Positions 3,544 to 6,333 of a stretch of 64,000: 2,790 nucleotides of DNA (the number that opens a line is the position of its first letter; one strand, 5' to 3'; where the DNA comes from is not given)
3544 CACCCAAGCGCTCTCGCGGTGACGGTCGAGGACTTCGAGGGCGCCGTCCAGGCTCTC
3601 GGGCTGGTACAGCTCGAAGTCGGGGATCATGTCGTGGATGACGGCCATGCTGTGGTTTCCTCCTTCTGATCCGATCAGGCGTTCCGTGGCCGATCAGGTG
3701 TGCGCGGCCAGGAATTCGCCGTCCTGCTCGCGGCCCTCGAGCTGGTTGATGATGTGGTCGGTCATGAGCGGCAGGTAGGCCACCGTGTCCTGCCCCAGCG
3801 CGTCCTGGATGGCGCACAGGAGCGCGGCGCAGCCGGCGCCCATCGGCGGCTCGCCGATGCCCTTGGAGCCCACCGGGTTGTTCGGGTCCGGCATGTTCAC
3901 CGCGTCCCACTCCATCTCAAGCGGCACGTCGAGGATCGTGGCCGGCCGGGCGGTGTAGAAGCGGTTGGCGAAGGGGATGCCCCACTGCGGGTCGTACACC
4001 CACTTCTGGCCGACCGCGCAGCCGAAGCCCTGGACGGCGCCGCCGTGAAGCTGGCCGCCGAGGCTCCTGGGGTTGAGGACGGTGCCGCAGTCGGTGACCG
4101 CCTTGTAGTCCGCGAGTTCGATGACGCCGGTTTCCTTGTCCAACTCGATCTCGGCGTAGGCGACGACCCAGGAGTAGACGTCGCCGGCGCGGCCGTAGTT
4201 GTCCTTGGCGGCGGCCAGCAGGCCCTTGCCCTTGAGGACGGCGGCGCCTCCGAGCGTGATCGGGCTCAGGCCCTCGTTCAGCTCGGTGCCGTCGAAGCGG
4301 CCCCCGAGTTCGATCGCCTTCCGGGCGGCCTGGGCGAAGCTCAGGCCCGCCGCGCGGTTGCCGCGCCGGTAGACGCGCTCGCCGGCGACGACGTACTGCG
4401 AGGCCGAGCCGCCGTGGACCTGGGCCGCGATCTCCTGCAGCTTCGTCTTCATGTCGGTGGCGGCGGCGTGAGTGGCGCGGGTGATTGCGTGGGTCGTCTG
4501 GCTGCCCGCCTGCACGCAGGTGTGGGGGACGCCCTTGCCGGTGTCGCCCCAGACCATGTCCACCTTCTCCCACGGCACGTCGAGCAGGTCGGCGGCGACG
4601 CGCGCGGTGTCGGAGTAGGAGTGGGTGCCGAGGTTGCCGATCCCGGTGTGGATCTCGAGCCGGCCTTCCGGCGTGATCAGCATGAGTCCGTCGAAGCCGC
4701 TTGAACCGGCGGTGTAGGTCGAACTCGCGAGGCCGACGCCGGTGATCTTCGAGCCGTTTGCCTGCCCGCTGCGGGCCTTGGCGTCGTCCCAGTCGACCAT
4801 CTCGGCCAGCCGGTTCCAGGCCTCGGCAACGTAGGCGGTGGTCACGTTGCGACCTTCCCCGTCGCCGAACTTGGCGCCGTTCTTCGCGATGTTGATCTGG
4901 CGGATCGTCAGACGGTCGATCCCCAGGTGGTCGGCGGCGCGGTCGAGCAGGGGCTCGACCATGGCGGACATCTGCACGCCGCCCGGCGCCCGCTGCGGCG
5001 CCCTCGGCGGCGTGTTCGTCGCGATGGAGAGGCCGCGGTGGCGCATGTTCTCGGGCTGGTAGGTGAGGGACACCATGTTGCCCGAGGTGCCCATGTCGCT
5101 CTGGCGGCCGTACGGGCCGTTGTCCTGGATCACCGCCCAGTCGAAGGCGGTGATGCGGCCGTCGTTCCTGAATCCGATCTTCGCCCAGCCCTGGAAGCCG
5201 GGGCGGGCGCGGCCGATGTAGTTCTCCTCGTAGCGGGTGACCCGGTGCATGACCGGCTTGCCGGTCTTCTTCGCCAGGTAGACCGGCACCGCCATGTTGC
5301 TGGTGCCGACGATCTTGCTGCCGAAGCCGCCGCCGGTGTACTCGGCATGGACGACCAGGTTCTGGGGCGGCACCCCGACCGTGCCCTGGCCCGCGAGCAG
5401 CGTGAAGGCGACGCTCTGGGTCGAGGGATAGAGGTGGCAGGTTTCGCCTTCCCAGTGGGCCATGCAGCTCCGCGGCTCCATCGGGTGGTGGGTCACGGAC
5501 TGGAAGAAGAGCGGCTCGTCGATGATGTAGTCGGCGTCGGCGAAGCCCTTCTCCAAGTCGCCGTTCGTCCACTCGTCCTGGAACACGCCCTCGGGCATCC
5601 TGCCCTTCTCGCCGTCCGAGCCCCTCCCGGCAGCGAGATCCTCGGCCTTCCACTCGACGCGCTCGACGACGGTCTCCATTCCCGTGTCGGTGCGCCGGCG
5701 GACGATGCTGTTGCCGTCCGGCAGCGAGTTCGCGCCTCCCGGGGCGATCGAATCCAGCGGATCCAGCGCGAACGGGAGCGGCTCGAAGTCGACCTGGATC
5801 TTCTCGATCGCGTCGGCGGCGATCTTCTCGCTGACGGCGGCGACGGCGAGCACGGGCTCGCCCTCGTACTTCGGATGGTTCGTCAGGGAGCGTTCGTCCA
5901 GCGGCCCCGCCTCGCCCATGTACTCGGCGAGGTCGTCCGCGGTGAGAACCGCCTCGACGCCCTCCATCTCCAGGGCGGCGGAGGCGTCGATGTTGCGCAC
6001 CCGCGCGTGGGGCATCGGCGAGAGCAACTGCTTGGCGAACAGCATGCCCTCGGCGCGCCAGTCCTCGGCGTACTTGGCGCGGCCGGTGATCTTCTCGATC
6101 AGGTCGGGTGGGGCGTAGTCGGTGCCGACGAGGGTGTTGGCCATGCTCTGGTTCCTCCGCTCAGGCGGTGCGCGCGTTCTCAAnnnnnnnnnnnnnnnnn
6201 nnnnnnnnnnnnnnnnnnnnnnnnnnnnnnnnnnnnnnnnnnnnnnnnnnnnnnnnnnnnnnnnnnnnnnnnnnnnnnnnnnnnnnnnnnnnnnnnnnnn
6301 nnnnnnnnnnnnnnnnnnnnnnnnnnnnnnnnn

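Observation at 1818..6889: Four-subunit TAT-exported molybdenum hydroxylase with a dedicated b-type cytochrome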

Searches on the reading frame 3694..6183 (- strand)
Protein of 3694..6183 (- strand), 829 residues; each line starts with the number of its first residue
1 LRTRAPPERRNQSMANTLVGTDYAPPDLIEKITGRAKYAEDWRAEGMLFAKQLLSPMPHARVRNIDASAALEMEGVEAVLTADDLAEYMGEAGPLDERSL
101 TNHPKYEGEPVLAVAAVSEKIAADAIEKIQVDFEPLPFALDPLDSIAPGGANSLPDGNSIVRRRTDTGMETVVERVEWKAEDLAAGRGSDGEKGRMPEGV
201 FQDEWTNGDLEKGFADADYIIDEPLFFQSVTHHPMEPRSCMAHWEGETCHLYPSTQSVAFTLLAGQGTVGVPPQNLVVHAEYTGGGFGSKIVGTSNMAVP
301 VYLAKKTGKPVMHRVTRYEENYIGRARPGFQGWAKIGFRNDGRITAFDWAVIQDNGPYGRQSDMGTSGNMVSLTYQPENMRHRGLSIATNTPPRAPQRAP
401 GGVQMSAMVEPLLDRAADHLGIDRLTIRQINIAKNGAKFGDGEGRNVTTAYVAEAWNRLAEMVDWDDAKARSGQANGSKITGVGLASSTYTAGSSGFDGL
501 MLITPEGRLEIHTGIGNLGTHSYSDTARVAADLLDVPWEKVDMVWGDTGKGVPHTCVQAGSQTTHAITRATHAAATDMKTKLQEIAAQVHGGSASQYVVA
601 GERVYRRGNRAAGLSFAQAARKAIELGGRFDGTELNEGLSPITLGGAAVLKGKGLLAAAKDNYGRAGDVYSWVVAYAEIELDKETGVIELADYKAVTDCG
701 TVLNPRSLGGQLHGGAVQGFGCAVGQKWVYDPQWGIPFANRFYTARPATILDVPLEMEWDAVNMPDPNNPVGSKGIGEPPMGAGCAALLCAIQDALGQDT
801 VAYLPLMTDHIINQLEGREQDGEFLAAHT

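Call 3: search_protein_families(library=pfam, proteins=[window:3694-6183:-], max_evalue=0.01)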
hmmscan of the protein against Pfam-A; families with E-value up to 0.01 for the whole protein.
window:3694-6183:- (829 aa): 3 families
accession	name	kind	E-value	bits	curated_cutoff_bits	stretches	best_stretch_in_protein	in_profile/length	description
PF02738.23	MoCoBD_1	-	4e-56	190.3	27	1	197-432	6-244/244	Molybdopterin cofactor-binding domain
PF20256.3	MoCoBD_2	-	1.9e-44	152.7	27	1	459-754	2-283/283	Molybdopterin cofactor-binding domain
PF01315.27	Ald_Xan_dh_C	-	2e-22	80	31.3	1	33-137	1-110/110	Aldehyde oxidase and xanthine dehydrogenase, a/b hammerhead domain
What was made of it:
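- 3694..6144 (-): L subunit, 816 aa. Molybdenum-cofactor (MoCo) catalytic subunit of the xanthine-oxidase family. Pfam Ald_Xan_dh_C, MoCoBD_1 and MoCoBD_2 (call 3).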

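Call 4: search_protein_families(library=ncbifam, proteins=[window:3694-6183:-], max_evalue=0.01)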
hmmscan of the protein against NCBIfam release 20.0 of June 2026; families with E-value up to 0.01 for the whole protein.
window:3694-6183:- (829 aa): 13 families
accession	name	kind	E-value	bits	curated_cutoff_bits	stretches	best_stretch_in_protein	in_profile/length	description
TIGR03194.1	4hydrxCoA_A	equivalog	1.1e-96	325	994.55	2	208-814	150-745/746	4-hydroxybenzoyl-CoA reductase subunit alpha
NF043082.1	XdhA_XDHase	equivalog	3.1e-83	280.2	780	3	202-622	158-585/758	xanthine dehydrogenase subunit XdhA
NF041018.1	glyceraldDH_alpha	equivalog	2.3e-81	274.2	790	2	201-810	158-739/741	glyceraldehyde dehydrogenase subunit alpha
NF007426.0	PRK09970.1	equivalog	3.9e-79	266.6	916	3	203-607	162-573/761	xanthine dehydrogenase molybdenum-binding subunit XdhA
NF040766.1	CODH_aero_grp5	exception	1.1e-75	255.4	950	2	206-807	164-777/785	aerobic carbon-monoxide dehydrogenase large subunit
NF045668.1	pterin_aldehy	equivalog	1.7e-61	208.4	1100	3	197-579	328-715/905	molybdopterin-dependent aldehyde oxidoreductase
TIGR03196.1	pucD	equivalog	1.1e-60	205.9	783.65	2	205-810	151-753/763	xanthine dehydrogenase subunit D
TIGR03313.1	Se_sel_red_Mo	hypoth_equivalog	7.4e-56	189.4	1101.9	1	17-797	166-932/951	molybdopterin-dependent oxidoreductase Mo/Fe-S-binding subunit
NF041671.1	peri_hyde_PaoC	equivalog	1.7e-55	188.7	1180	2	202-816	160-732/735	aldehyde oxidoreductase molybdenum-binding subunit PaoC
TIGR02416.1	CO_dehy_Mo_lg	equivalog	9.3e-50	169.6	991.15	1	32-805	6-759/770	aerobic carbon-monoxide dehydrogenase large subunit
TIGR02965.1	xanthine_xdhB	equivalog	4e-48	164.2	849.5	2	206-796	145-729/758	xanthine dehydrogenase molybdopterin binding subunit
TIGR03311.1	Se_dep_XDH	equivalog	8.2e-45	153.2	830.45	3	203-584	310-680/848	selenium-dependent xanthine dehydrogenase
TIGR02969.1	mam_aldehyde_ox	subfamily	1.4e-31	108.9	1912.3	3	207-588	717-1108/1330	aldehyde oxidase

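Call 13: search_solved_structures(query=window:3694-6144:-, max_evalue=1e-10, show_alignments=2)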
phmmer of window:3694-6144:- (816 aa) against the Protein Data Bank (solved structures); distinct sequences matched with E-value up to 1e-10: 42.
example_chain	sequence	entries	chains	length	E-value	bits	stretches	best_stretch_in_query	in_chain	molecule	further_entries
1rm6_A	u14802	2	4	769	1.8e-56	195.3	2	194-806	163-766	4-hydroxybenzoyl-CoA reductase alpha subunit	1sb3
1t3q_B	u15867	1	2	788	1.9e-45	158.8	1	214-805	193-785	quinoline 2-oxidoreductase large subunit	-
4zoh_A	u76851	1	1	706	5.5e-44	154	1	187-628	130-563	Putative oxidoreductase molybdopterin-binding subunit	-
5y6q_C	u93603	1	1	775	2.6e-42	148.4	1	201-799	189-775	Aldehyde oxidase large subunit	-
1ffu_B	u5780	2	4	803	8.2e-41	143.5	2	656-792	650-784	CUTL, MOLYBDOPROTEIN OF CARBON MONOXIDE DEHYDROGENASE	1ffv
1n5w_B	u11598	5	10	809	9.2e-41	143.3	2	655-784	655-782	Carbon monoxide dehydrogenase large chain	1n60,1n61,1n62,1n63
1zxi_B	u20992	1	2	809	1.2e-40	143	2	655-784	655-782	Carbon monoxide dehydrogenase large chain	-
8uem_A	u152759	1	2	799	4.5e-40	141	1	191-805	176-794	Carbon monoxide dehydrogenase (Large chain), CoxL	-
1sij_A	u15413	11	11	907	2.4e-39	138.6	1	196-550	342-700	Aldehyde oxidoreductase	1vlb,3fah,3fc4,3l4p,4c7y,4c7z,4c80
7dqx_A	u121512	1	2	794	2.9e-39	138.4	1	192-805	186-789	6-hydroxypseudooxynicotine dehydrogenase complex subunit gamma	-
5g5h_C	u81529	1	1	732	1.9e-36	129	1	193-607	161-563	Aldehyde oxidoreductase molybdenum-binding subunit PaoC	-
5g5g_C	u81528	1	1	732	4.1e-36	127.9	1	193-607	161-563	PUTATIVE XANTHINE DEHYDROGENASE YAGS FAD-BINDING SUBUNIT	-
3sr6_C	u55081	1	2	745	4.6e-34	121.1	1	194-588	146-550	Xanthine dehydrogenase/oxidase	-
3etr_C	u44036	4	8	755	4.9e-34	121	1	194-588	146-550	Xanthine dehydrogenase/oxidase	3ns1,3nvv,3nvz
3nrz_C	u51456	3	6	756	5e-34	121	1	194-588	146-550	Xanthine dehydrogenase/oxidase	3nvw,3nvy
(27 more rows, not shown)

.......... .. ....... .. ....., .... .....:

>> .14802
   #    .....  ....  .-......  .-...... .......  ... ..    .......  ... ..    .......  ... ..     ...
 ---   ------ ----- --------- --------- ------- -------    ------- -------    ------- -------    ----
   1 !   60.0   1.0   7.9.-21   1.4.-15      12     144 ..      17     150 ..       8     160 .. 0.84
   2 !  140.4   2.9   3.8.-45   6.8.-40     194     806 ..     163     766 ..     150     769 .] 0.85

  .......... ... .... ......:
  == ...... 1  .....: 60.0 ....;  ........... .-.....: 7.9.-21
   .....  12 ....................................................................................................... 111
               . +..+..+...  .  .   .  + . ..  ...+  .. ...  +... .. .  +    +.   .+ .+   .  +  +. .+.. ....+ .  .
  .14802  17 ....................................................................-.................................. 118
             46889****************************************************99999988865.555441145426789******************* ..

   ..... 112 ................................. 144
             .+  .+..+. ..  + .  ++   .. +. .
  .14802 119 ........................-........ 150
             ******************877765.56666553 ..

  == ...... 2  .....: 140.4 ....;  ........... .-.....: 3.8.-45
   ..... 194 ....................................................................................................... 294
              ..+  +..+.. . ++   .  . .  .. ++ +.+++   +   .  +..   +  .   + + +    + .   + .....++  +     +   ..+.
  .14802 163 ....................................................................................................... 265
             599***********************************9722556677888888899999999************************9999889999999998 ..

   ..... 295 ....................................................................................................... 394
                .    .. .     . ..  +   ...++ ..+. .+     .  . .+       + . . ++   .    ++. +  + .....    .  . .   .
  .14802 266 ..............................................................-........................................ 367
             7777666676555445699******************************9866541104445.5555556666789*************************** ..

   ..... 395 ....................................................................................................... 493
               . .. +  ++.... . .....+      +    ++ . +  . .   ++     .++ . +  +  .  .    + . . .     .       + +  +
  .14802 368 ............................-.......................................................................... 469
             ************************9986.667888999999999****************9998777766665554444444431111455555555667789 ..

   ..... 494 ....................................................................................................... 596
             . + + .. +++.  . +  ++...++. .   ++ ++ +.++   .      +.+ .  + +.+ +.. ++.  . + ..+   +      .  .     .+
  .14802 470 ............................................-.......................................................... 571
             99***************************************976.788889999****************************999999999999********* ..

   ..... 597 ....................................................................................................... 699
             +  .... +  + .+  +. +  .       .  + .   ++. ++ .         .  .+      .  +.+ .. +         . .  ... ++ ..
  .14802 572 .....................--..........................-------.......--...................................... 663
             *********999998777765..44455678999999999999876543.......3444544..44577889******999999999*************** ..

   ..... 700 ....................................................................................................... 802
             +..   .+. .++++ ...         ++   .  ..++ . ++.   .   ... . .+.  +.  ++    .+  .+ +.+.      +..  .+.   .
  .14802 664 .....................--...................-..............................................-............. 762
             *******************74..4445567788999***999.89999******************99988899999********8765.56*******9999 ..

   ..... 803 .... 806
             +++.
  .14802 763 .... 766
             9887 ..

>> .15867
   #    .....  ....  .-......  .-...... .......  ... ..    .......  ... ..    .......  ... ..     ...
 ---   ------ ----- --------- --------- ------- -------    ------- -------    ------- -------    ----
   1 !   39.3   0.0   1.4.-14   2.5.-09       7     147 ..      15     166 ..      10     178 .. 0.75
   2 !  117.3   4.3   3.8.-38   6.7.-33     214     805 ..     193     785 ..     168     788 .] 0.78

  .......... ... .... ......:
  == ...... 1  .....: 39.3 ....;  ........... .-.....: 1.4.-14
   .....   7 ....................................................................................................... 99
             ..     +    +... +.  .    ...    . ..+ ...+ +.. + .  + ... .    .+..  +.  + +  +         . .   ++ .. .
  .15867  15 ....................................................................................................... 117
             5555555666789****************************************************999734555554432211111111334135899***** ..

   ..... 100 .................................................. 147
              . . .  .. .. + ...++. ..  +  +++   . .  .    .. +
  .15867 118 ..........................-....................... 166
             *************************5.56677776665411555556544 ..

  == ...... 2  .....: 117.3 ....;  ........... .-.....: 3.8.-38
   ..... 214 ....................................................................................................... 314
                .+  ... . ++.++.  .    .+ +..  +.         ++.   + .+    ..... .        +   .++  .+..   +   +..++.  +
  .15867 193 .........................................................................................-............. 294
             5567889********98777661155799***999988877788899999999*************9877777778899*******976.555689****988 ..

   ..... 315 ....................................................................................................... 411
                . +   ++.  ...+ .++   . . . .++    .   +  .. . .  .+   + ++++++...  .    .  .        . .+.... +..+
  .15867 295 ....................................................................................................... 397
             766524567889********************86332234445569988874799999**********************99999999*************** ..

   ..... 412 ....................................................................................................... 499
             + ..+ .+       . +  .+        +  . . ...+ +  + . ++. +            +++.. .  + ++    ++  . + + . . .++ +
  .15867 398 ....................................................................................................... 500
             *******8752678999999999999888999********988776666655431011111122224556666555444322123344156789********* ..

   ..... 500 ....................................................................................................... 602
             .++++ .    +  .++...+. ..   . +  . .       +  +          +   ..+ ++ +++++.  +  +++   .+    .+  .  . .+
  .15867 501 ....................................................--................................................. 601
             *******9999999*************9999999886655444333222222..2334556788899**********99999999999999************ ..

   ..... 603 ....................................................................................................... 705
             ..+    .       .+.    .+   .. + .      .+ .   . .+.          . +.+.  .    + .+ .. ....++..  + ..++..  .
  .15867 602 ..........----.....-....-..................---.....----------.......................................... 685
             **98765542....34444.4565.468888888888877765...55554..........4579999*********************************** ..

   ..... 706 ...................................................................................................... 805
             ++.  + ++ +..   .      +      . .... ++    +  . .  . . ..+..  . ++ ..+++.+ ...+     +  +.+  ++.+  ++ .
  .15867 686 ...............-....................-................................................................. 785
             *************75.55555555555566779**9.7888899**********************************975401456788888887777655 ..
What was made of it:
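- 3694..6144 (-): The best PDB match is 4-HBCR alpha, E = 1.8e-56 (call 13).
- Closest known: Membrane-bound aldehyde dehydrogenase of acetic acid bacteria. Same: Its large subunit is a weak PDB hit (call 13).
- The L and M subunits score best against 4-hydroxybenzoyl-CoA reductase, the one family member that runs in reverse (calls 4, 13).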
